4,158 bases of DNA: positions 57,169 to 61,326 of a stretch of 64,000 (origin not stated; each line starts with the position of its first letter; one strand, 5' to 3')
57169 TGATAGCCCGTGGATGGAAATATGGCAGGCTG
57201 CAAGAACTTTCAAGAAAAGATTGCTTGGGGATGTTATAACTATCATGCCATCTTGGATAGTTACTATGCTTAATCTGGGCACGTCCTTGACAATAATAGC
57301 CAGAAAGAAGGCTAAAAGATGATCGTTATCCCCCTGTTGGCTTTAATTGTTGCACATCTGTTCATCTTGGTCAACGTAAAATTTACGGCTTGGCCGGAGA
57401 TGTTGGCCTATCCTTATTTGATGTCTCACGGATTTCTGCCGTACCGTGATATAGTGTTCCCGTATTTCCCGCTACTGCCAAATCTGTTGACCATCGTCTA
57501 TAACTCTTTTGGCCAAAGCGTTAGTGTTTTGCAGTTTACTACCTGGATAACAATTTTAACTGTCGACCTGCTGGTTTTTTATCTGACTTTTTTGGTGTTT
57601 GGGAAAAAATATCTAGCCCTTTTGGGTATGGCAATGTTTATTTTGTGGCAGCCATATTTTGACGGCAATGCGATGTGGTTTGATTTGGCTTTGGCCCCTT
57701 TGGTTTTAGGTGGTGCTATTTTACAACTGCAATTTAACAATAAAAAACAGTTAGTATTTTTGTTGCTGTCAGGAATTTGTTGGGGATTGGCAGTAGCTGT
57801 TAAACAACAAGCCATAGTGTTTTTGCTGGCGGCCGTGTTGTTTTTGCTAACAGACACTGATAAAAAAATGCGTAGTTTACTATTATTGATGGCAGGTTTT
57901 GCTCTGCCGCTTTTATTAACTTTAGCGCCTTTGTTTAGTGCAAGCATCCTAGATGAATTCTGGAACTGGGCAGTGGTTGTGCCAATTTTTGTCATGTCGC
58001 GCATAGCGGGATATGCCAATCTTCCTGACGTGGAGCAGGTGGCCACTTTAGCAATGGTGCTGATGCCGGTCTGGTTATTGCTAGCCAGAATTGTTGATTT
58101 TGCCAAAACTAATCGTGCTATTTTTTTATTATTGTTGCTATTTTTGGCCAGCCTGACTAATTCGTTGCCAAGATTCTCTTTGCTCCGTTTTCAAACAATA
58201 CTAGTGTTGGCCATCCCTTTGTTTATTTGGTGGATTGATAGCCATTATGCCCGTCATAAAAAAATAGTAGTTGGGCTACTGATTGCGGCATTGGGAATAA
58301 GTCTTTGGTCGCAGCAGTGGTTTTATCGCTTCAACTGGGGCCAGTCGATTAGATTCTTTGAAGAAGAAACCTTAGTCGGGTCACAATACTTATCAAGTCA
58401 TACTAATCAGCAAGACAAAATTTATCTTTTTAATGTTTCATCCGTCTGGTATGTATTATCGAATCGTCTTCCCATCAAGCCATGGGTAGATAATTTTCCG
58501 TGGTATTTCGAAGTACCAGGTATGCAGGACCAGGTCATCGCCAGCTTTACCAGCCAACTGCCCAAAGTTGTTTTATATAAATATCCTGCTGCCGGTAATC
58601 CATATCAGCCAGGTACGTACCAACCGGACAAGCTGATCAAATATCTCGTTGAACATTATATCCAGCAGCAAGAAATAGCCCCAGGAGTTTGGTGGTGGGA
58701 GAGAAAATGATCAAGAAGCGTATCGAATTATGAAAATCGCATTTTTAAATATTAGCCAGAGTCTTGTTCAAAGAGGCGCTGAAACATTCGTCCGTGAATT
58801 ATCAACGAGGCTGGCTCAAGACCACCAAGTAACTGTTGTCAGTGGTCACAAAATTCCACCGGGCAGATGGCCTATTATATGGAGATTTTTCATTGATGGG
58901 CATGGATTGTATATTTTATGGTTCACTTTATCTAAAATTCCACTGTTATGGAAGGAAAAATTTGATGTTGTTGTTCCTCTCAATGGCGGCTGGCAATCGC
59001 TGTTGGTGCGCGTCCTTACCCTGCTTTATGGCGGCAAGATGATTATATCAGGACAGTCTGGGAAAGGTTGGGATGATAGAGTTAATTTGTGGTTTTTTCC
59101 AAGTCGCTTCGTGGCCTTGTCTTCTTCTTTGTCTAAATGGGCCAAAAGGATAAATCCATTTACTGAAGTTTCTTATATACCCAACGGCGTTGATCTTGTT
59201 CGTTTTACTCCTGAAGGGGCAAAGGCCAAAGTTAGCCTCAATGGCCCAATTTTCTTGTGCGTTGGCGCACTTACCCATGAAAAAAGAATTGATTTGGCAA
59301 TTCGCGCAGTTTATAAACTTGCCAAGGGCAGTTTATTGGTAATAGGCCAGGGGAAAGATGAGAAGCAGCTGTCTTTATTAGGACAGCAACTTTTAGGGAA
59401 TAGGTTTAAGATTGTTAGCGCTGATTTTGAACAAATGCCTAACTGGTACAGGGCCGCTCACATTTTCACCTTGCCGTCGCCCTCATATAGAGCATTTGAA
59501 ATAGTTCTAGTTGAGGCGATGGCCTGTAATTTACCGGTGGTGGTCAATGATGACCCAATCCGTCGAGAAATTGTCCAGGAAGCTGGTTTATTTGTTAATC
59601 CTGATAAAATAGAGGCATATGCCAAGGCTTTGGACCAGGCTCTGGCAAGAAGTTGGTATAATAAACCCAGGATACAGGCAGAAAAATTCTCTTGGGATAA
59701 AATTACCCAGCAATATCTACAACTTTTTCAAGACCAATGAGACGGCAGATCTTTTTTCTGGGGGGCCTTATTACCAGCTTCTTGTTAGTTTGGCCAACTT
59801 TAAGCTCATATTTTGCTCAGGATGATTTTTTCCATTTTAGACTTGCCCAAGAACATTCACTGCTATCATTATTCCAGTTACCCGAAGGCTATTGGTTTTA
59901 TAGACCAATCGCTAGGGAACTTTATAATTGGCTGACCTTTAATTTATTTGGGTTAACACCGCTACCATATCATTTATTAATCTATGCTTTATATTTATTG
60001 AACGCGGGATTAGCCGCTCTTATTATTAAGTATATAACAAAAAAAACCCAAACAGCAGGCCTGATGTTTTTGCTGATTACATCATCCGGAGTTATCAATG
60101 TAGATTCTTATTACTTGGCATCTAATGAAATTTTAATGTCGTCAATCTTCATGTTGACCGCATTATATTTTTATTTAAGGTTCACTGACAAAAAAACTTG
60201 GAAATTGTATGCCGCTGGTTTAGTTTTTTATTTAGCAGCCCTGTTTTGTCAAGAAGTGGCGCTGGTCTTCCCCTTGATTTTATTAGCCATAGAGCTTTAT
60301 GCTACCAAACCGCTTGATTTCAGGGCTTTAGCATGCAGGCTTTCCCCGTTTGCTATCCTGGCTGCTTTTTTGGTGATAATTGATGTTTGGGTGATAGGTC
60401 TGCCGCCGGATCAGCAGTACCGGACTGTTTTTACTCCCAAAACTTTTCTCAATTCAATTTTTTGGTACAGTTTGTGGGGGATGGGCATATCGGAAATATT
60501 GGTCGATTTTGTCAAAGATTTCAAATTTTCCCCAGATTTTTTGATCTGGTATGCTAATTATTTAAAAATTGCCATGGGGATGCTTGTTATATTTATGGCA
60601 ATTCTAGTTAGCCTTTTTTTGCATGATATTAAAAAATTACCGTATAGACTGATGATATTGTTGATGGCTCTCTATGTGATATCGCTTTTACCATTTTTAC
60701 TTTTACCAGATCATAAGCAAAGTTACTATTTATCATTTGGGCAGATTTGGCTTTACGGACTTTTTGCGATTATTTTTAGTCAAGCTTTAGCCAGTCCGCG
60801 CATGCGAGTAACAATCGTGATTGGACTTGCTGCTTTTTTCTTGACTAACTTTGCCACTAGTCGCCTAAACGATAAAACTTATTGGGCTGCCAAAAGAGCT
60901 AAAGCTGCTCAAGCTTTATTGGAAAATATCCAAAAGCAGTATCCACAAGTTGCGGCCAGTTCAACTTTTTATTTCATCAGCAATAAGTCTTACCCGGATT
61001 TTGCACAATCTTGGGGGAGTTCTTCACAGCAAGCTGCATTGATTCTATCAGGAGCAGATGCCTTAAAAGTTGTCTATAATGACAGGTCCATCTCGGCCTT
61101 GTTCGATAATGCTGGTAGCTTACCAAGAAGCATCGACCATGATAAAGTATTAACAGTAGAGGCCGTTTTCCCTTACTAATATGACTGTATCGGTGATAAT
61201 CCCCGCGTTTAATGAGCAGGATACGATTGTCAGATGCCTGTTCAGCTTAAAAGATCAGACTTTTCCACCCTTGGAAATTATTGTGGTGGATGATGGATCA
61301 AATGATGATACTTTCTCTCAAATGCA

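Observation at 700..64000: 63-kb glycan-assembly island built around about 13 extracytoplasmic GT-C glycosyltransferases plus lipid-phosphate-sugar synthases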

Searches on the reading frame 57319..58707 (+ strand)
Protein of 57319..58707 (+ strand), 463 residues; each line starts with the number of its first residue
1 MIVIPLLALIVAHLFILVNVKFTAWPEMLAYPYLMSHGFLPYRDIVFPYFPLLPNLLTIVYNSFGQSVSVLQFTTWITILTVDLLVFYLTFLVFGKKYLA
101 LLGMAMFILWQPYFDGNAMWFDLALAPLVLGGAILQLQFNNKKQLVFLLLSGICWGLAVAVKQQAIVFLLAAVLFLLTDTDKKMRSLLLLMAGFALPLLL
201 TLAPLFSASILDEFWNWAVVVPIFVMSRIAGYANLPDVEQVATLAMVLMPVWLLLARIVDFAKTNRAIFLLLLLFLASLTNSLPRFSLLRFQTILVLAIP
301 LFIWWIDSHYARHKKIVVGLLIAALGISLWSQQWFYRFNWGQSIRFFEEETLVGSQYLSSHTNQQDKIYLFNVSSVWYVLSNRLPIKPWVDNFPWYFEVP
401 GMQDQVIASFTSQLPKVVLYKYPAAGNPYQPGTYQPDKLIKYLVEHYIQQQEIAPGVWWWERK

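Call 9: search_protein_families(library=pfam, proteins=[window:57319-58707:+])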
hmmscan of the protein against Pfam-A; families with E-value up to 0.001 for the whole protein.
window:57319-58707:+ (463 aa): 0 families

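Call 13: search_protein_families(library=ncbifam, max_evalue=0.01, proteins=[window:57319-58707:+])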
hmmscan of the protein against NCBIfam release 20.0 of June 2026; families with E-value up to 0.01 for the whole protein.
window:57319-58707:+ (463 aa): 0 families

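Call 25: search_protein_families(library=pfam, max_evalue=5, proteins=[window:57319-58707:+])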
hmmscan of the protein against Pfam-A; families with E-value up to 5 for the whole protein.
window:57319-58707:+ (463 aa): 1 family
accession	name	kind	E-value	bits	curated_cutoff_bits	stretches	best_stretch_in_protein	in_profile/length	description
PF13231.12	PMT_2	-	0.001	19.8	26.1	1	51-198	4-153/160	Dolichyl-phosphate-mannose-protein mannosyltransferase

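Call 51: find_homologous_proteins(query=window:57319-58707:+, max_evalue=0.001)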
Query window:57319-58707:+ (463 aa): 23 proteins with E <= 0.001 among 8000 candidates.
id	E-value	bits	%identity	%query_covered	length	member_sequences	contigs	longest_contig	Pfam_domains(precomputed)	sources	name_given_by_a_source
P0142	2.1e-242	824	79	100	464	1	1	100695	-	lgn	-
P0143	1.3e-117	412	44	96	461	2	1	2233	-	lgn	-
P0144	1.9e-72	263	36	96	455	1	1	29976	PF13231.13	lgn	-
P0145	4.5e-65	239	34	96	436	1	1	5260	PF13231.13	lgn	-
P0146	4.6e-51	193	33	94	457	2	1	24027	PF13231.13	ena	-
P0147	3.6e-49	186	29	97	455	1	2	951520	PF13231.13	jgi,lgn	jgi:hypothetical protein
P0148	5.0e-49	186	33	92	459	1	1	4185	PF13231.13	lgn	-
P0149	8.8e-48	182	32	94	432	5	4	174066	-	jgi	-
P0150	2.9e-46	177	32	95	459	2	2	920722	PF13231.13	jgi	jgi:4-amino-4-deoxy-L-arabinose transferase-like glycosyltransferase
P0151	2.0e-45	174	31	94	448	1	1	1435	PF13231.13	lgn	-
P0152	2.2e-45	174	31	94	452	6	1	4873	PF13231.13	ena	-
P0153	3.4e-41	160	30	97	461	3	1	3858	-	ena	-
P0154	4.9e-40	156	31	97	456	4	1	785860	PF13231.13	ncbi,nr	ncbi:MAG: hypothetical protein KatS3mg088_478 [Patescibacteria group bacterium]|nr:MAG: hypothetical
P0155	3.5e-37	147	29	93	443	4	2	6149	PF13231.13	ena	-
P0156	3.3e-34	137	30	93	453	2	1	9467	PF13231.13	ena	-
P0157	6.7e-33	133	29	86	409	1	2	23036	PF13231.13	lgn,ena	-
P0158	1.3e-31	129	30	87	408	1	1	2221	PF13231.13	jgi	jgi:4-amino-4-deoxy-L-arabinose transferase-like glycosyltransferase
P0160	4.5e-30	124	29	86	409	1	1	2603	PF13231.13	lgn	-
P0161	4.5e-29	120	29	87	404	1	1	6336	PF13231.13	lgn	-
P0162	8.8e-28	116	28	86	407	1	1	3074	PF13231.13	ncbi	-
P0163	1.0e-27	116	28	86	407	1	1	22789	PF13231.13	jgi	jgi:4-amino-4-deoxy-L-arabinose transferase-like glycosyltransferase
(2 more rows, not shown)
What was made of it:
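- On DUF2029 / GT87-type GT-C: 17 of 23 homologues are PF13231 PMT_2 (call 51).
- Family-level PMT_2 for 57319-58710 (call 51). The homologues of 57319-58710 carry PMT_2 (call 51).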

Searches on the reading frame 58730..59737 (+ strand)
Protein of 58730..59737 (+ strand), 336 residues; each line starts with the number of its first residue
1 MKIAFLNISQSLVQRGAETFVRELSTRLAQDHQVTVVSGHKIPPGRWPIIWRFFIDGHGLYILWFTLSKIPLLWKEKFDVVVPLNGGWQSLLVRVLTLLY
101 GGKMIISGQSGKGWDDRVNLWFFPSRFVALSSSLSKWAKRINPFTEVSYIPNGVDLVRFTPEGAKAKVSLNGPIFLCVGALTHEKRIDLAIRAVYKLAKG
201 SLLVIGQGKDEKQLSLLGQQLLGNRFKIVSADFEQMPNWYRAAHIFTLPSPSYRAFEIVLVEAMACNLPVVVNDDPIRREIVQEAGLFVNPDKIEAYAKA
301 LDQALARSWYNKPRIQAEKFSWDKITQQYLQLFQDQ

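Call 9: search_protein_families(library=pfam, proteins=[window:58730-59737:+])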
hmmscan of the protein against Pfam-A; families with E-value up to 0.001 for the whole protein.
window:58730-59737:+ (336 aa): 4 families
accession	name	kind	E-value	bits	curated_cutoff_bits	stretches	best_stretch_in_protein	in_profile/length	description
PF00534.26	Glycos_transf_1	-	5.1e-24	85.2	26.4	1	170-308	13-159/172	Glycosyl transferases group 1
PF13692.12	Glyco_trans_1_4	-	1e-23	84.6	27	1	173-306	2-141/142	Glycosyl transferases group 1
PF13439.12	Glyco_transf_4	-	2.1e-08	34.8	28.5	1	16-157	3-169/170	Glycosyltransferase Family 4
PF20706.3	GT4-conflict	-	0.00037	20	26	0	171-274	196-312/385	Family 4 Glycosyltransferase in conflict systems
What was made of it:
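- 58730..59740 (+): GT4 glycosyltransferase. Glycos_transf_1 at 85 bits (call 9).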

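Call 88: search_protein_families(library=ncbifam, max_evalue=0.0001, proteins=[window:58730-59737:+])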
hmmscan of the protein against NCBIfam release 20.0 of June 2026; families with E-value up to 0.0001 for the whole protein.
window:58730-59737:+ (336 aa): 17 families
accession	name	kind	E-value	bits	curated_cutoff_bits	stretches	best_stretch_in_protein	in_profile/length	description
TIGR03088.1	stp2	hypoth_equivalog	1.9e-15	56.8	409.05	1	125-335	138-372/374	TIGR03088 family PEP-CTERM/XrtA system glycosyltransferase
TIGR04047.1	MSMEG_0565_glyc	hypoth_equivalog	4e-14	52.5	259.85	1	146-334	160-372/373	MSMEG_0565 family glycosyltransferase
NF041876.1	EPS_EpsE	equivalog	5.3e-12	45.7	400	1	145-306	186-360/389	exopolysaccharide biosynthesis GT4 family glycosyltransferase EpsE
NF038295.1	EPS_HpsP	equivalog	6.9e-11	41.8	550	1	136-335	167-386/388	hormogonium polysaccharide biosynthesis glycosyltransferase HpsP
TIGR03999.1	thiol_BshA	equivalog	1.3e-10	40.8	273.7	1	93-335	114-372/375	N-acetyl-alpha-D-glucosaminyl L-malate synthase BshA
NF050063.1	ProtGlycPglJ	equivalog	1.7e-10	40.6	500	1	152-331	175-361/363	N-acetylgalactosamine-N,N'-diacetylbacillosaminyl-diphospho-undecaprenol 4-alpha-N-acetylgalactosaminyltransferase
NF053787.1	GlcN_PG_synth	equivalog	2e-10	40.1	480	1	145-334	164-357/361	N-acetylglucosaminyl phosphatidylglycerol synthase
TIGR03449.1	mycothiol_MshA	equivalog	4.3e-10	39.1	462.5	1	146-334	189-401/406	D-inositol-3-phosphate glycosyltransferase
TIGR02149.1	glgA_Coryne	subfamily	6.8e-10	38.6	302.4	1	146-334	170-388/391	glycogen synthase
NF047684.1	TeichurnBiosyTuaC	equivalog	2.9e-09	36.4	550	1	127-319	168-365/391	teichuronic acid biosynthesis protein TuaC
TIGR02472.1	sucr_P_syn_N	equivalog_domain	1.8e-07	30.4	576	1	235-333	329-438/439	sucrose-phosphate synthase, putative, glycosyltransferase domain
NF012028.0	PRK15484.1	subfamily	1.7e-06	27.4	618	1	130-331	146-373/380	lipopolysaccharide N-acetylglucosaminyltransferase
NF041010.1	glycosy_Agl16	equivalog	1.7e-06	27.1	575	1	145-334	156-349/352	glycosylation protein Agl16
TIGR02095.1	glgA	subfamily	4.5e-06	25.6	328.45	1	171-334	293-475/477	glycogen/starch synthase, ADP-glucose type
NF038298.1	EPS_HpsO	equivalog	1.7e-05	23.8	575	1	177-310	206-355/388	hormogonium polysaccharide biosynthesis glycosyltransferase HpsO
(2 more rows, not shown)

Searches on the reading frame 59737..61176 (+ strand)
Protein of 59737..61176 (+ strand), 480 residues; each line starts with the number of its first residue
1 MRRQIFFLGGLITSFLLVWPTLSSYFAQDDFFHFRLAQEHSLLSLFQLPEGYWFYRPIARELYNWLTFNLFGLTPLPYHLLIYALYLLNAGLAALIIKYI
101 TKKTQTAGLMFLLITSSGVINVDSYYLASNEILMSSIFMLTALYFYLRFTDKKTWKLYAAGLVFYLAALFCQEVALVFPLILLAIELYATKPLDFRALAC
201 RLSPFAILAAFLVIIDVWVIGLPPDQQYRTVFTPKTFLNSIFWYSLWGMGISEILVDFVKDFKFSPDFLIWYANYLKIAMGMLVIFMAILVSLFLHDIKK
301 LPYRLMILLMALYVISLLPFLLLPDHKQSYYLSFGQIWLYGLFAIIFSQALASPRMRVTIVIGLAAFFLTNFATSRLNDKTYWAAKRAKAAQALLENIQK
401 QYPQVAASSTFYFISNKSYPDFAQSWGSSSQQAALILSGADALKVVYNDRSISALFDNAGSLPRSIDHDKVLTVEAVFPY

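Call 9: search_protein_families(library=pfam, proteins=[window:59737-61176:+])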
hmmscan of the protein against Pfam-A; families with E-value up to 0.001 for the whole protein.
window:59737-61176:+ (480 aa): 0 families

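Call 13: search_protein_families(library=ncbifam, max_evalue=0.01, proteins=[window:59737-61176:+])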
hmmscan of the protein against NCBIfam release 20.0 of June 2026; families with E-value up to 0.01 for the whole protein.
window:59737-61176:+ (480 aa): 0 families

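Call 25: search_protein_families(library=pfam, max_evalue=5, proteins=[window:59737-61176:+])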
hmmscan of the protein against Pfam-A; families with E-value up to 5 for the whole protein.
window:59737-61176:+ (480 aa): 2 families
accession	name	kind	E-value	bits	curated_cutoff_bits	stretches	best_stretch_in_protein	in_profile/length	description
PF22700.2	MVD-like_N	-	0.086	12.9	27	1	377-466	52-139/157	Diphosphomevalonate decarboxylase-like N-terminal domain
PF08592.16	Anthrone_oxy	-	2.8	8.6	27.3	1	135-180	14-61/106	Anthrone oxygenase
